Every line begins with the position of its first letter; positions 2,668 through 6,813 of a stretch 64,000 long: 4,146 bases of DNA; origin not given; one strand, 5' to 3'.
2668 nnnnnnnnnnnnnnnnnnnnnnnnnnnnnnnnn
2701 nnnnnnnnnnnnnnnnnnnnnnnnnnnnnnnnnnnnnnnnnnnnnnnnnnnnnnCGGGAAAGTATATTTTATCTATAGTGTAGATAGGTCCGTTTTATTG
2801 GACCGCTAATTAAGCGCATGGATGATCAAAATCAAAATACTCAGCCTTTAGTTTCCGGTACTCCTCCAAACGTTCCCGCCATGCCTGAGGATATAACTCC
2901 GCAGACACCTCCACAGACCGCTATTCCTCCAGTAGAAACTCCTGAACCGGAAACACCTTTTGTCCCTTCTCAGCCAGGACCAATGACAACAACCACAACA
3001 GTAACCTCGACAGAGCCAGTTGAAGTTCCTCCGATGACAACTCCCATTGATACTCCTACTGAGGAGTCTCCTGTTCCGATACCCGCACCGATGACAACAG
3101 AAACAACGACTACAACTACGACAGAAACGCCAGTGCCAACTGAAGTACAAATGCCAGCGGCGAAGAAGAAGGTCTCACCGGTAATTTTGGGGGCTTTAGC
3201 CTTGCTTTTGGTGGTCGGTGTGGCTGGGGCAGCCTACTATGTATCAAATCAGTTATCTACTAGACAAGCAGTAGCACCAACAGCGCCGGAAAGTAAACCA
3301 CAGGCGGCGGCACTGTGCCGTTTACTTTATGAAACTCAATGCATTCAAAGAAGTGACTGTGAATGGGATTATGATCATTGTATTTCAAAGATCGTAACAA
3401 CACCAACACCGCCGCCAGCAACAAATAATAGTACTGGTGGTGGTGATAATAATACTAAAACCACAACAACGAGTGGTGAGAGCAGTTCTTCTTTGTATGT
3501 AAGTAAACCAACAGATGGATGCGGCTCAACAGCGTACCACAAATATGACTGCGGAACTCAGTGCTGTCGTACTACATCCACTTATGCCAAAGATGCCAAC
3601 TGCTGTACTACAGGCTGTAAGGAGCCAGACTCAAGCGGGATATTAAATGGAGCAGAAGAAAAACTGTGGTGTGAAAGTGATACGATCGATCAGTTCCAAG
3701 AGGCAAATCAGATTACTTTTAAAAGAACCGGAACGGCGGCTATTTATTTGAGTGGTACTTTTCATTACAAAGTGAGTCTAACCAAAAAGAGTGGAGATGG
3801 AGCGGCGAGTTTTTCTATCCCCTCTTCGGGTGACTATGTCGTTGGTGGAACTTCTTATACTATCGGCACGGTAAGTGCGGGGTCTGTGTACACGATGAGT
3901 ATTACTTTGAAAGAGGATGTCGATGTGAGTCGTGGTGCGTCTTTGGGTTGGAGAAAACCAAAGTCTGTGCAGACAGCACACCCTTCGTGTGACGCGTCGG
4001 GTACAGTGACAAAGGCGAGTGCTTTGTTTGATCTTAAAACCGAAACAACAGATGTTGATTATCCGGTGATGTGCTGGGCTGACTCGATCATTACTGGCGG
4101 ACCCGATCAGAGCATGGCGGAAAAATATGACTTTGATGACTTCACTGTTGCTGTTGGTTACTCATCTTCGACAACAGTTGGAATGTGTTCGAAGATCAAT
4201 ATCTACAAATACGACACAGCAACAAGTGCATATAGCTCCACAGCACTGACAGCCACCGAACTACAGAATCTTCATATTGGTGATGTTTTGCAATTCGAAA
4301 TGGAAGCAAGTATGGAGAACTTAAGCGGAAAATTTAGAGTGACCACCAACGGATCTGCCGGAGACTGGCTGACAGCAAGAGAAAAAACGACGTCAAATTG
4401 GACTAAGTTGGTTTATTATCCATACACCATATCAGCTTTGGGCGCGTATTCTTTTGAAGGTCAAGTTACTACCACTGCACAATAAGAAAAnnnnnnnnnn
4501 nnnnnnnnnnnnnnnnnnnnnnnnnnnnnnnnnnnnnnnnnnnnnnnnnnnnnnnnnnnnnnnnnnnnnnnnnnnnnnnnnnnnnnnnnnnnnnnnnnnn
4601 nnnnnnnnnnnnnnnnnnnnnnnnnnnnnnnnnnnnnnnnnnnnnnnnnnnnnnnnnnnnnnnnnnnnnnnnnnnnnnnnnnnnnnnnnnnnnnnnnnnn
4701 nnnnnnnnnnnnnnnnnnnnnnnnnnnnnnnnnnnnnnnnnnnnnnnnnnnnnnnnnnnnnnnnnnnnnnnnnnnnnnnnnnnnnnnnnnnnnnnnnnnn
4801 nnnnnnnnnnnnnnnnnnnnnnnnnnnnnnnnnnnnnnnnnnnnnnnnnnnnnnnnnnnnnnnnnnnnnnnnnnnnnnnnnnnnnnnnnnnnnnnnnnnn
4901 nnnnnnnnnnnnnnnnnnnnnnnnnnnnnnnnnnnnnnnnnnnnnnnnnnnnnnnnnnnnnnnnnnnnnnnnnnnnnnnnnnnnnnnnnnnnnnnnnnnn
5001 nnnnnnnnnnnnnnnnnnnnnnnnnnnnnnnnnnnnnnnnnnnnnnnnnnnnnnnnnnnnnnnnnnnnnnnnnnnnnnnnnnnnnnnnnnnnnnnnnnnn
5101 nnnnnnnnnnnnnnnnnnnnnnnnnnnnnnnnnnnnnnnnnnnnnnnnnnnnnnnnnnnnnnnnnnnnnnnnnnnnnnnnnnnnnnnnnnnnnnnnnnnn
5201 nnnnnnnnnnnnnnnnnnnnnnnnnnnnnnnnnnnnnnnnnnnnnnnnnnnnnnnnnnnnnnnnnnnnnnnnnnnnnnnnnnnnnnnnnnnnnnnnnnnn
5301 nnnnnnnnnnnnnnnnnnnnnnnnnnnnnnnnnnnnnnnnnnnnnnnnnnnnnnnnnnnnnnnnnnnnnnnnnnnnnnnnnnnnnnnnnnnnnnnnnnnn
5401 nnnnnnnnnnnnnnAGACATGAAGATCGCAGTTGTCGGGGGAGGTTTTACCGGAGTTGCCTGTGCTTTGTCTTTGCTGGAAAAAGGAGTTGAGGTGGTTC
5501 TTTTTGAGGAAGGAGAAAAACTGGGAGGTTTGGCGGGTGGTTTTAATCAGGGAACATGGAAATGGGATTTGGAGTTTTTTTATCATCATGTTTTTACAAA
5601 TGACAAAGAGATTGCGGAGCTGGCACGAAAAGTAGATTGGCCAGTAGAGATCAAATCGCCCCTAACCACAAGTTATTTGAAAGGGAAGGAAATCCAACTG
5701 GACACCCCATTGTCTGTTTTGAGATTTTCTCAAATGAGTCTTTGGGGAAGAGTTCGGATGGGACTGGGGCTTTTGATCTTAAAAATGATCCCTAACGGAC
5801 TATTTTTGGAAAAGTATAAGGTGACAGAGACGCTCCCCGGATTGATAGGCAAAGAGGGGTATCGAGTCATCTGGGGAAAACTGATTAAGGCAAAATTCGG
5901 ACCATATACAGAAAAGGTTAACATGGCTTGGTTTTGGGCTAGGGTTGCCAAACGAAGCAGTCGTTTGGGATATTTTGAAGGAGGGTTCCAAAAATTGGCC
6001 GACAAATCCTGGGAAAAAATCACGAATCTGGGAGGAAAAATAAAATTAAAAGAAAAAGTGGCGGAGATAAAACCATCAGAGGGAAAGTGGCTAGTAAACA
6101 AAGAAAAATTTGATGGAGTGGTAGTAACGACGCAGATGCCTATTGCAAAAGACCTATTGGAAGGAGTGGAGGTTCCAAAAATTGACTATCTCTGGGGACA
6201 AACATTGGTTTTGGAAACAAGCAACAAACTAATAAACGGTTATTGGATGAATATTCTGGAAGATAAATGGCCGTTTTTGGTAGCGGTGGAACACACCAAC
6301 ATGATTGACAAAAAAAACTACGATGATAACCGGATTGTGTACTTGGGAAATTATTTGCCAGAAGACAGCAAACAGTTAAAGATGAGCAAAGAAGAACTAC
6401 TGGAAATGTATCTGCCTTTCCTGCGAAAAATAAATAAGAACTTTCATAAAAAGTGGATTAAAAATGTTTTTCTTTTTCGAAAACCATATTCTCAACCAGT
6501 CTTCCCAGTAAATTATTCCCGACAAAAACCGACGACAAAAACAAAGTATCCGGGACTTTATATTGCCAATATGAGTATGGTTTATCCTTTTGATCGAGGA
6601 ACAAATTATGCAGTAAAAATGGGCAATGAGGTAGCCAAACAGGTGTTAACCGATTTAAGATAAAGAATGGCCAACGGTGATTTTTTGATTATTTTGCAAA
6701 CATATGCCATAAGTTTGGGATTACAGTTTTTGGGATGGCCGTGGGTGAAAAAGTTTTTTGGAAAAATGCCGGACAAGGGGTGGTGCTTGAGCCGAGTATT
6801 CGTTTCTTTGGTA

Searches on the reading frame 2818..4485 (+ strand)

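Call 6: search_protein_families(library=pfam, proteins=[window:2818-4485:+], max_evalue=0.001)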
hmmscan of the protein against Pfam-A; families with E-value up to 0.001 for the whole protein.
window:2818-4485:+ (555 aa): 0 families

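Call 7: search_protein_families(library=ncbifam, proteins=[window:2818-4485:+], max_evalue=0.001)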
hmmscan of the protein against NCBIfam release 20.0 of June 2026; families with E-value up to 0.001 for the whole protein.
window:2818-4485:+ (555 aa): 0 families

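Call 35: search_protein_families(library=ncbifam, proteins=[window:2818-4485:+], max_evalue=1)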
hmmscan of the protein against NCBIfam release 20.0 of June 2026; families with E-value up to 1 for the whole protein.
window:2818-4485:+ (555 aa): 3 families
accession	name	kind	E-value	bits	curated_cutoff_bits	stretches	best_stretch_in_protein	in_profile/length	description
NF033486.1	harvest_ssl1498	equivalog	0.016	15.1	45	1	110-143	20-53/53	photosystem II assembly protein Psb34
NF004285.1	PRK05696.1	equivalog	0.017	14.9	179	1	111-171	10-70/171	flagellar basal body-associated protein FliL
NF008173.0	PRK10920.1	equivalog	0.17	10.9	313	1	97-153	13-68/390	uroporphyrinogen-III C-methyltransferase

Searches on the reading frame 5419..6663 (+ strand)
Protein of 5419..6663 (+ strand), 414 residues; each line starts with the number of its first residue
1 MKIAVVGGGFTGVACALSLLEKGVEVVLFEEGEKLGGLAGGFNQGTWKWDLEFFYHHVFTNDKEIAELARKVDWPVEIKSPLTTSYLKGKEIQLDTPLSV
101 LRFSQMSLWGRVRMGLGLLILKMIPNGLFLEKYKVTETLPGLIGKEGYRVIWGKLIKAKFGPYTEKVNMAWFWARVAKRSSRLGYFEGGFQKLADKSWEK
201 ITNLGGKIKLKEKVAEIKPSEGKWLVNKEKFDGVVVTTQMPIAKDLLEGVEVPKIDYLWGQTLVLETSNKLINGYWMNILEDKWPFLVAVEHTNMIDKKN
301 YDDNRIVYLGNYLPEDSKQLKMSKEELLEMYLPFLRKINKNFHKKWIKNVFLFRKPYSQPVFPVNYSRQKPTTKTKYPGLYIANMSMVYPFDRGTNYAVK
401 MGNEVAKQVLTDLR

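Call 6: search_protein_families(library=pfam, proteins=[window:5419-6663:+], max_evalue=0.001)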
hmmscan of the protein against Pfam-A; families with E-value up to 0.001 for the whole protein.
window:5419-6663:+ (414 aa): 7 families
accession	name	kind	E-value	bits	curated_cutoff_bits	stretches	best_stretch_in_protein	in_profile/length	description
PF01593.30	Amino_oxidase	-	9.7e-20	71.7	19.8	1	10-410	1-443/443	Flavin containing amine oxidoreductase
PF01266.30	DAO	-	2.3e-11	44.3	27.9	1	2-47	1-46/353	FAD dependent oxidoreductase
PF13450.12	NAD_binding_8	-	2.4e-09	37.8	21.9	1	5-71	1-67/68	NAD(P)-binding Rossmann-like domain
PF12831.13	FAD_oxidored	-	1.3e-06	28.5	27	1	3-40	2-39/416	FAD dependent oxidoreductase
PF07992.20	Pyr_redox_2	-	5.7e-05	23.1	26.1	1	2-33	2-34/291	Pyridine nucleotide-disulphide oxidoreductase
PF00070.33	Pyr_redox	-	0.00059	20.7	22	0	2-36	1-35/82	Pyridine nucleotide-disulphide oxidoreductase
PF03486.20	HI0933_like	-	0.00075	19.4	50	0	2-36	2-36/244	HI0933-like protein Rossmann domain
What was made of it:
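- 5419..6663 (+): FAD oxidoreductase of the amine-oxidase/protoporphyrinogen-oxidase/phytoene-desaturase superfamily (PRK07233). It is not DprE1-like. Pfam Amino_oxidase E 1e-19 (call 6).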

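Call 7: search_protein_families(library=ncbifam, proteins=[window:5419-6663:+], max_evalue=0.001)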
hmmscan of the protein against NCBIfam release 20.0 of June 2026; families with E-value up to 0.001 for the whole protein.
window:5419-6663:+ (414 aa): 23 families
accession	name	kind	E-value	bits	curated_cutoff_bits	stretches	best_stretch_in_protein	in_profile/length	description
NF005560.0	PRK07233.1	equivalog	4.9e-110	368.3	252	1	1-411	1-430/435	hypothetical protein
TIGR03467.1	HpnE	equivalog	4.8e-15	55.8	283.05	1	3-255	1-273/430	hydroxysqualene dehydroxylase HpnE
TIGR02734.1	crtI_fam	subfamily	7.6e-10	38.1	238.1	1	4-51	2-49/504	phytoene desaturase family protein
TIGR02733.1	desat_CrtD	equivalog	8.3e-09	34.6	549.7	1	2-51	3-52/492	C-3',4' desaturase CrtD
NF005547.0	PRK07208.1-3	equivalog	2.4e-08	33.2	380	1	2-71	6-73/465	hypothetical protein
TIGR03197.1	MnmC_Cterm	equivalog_domain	1e-07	31.4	174.2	1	2-46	1-45/400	FAD-dependent 5-carboxymethylaminomethyl-2-thiouridine(34) oxidoreductase MnmC1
NF058655.1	CrtID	equivalog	1.3e-07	30.9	640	1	3-51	1-49/478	bifunctional phytoene desaturase/3,4-desaturase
NF005548.0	PRK07208.1-4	equivalog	2.9e-07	29.5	389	1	2-72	5-73/488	hypothetical protein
TIGR02732.1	zeta_caro_desat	equivalog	3.5e-07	29.5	622.15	1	2-73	1-71/474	9,9'-di-cis-zeta-carotene desaturase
NF002480.1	PRK01747.1-1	equivalog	3.5e-06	25.7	540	1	2-46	250-294/645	bifunctional tRNA (5-methylaminomethyl-2-thiouridine)(34)-methyltransferase MnmC2/FAD-dependent 5-carboxymethylaminomethyl-2-thiouridine(34)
NF009410.0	PRK12771.1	subfamily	8.6e-06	24.6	516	1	2-38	140-176/566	NAD(P)-binding protein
NF045637.1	carotdesatCrtDProt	equivalog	1.4e-05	23.8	580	0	3-37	1-35/485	1-hydroxycarotenoid 3,4-desaturase CrtD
NF045663.1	diclust_near_Sec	equivalog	2.8e-05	22.4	530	1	2-39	108-145/759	pyridine nucleotide-disulfide oxidoreductase/dicluster-binding protein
NF050086.1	pipecolate_AmaA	exception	3.3e-05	22.7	600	1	2-47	27-76/425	L-pipecolate oxidase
NF042421.1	hydcarot_desat_CrtD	equivalog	4.3e-05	22.2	500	1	2-52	3-53/487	1-hydroxycarotenoid 3,4-desaturase CrtD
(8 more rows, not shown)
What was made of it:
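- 5419..6663 (+): NF005560 at 368 bits against a cut-off of 252 (call 7).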

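Call 9: search_solved_structures(query=window:5419-6663:+, max_evalue=0.01)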
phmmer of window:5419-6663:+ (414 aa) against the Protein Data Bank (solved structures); distinct sequences matched with E-value up to 0.01: 6.
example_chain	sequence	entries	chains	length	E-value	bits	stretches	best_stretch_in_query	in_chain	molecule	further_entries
2ivd_A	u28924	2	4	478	0.0011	21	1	1-41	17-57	PROTOPORPHYRINOGEN OXIDASE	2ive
6se3_D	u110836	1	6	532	0.0027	19.8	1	2-64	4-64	Ancestral Flavin-containing monooxygenase (FMO) 3-6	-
9h8m_A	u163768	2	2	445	0.0043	19.1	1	2-42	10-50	FAD-dependent monooxygenase sorC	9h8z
3k7t_A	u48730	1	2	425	0.0055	18.8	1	4-39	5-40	6-hydroxy-L-nicotine oxidase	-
3k7m_X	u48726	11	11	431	0.0056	18.7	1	4-39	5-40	6-hydroxy-L-nicotine oxidase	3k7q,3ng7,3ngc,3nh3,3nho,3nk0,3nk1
4rep_A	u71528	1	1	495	0.0063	18.6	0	4-51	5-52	Gamma-carotene desaturase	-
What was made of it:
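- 5419..6663 (+): PDB hits cover only the N-terminal Rossmann region of PPO, FMO and CrtI-type enzymes (call 9).
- Tried and rejected: It is amine-oxidase/PPO/CrtI type, so I rejected the analogy (calls 6, 7, 9).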
